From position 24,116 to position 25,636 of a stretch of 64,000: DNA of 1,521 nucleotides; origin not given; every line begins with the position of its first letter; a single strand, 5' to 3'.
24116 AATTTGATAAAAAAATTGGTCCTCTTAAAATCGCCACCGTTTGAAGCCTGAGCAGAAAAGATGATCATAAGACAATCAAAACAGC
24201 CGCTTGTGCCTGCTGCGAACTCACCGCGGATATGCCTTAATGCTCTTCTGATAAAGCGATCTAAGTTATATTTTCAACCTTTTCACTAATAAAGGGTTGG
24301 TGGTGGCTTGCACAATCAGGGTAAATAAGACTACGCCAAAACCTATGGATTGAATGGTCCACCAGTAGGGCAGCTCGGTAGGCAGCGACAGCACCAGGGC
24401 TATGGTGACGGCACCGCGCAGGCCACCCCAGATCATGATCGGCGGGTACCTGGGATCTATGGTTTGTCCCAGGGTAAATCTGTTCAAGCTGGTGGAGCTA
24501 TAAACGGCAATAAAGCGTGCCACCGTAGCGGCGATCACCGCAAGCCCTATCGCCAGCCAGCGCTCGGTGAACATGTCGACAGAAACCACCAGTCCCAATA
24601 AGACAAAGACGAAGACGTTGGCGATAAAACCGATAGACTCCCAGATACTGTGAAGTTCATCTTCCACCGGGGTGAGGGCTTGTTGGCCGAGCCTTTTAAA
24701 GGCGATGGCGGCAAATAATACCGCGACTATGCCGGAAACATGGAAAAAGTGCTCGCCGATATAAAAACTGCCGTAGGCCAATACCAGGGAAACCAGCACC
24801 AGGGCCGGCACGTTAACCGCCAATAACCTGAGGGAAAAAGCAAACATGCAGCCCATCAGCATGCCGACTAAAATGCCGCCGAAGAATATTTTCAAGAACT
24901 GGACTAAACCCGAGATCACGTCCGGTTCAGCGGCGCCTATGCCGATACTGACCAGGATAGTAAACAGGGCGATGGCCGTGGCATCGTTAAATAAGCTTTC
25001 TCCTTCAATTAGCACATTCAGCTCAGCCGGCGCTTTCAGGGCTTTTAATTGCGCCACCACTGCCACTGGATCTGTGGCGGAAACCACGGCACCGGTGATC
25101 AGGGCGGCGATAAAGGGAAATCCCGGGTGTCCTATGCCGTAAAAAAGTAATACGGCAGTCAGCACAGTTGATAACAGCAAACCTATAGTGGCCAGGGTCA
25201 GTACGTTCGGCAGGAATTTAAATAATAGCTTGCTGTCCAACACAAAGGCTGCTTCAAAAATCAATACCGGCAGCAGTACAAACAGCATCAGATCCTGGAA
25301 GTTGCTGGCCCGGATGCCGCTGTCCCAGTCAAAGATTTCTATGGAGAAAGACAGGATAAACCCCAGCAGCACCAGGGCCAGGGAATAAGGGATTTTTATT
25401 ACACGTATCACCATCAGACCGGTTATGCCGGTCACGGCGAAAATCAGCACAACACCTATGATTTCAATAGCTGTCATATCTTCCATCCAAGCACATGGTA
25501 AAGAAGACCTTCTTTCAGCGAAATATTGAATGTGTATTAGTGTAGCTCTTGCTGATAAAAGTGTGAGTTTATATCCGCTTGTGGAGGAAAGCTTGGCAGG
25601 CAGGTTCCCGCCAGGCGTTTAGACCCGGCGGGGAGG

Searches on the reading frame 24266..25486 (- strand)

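Call 91: search_protein_families(library=pfam, proteins=[window:24266-25486:-], max_evalue=0.00001)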
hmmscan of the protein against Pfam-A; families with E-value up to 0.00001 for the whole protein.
window:24266-25486:- (406 aa): 1 family
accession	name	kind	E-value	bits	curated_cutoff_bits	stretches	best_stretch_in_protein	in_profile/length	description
PF00999.27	Na_H_Exchanger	-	3.5e-54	184.5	26.2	1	20-402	7-374/375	Sodium/hydrogen exchanger, transmembrane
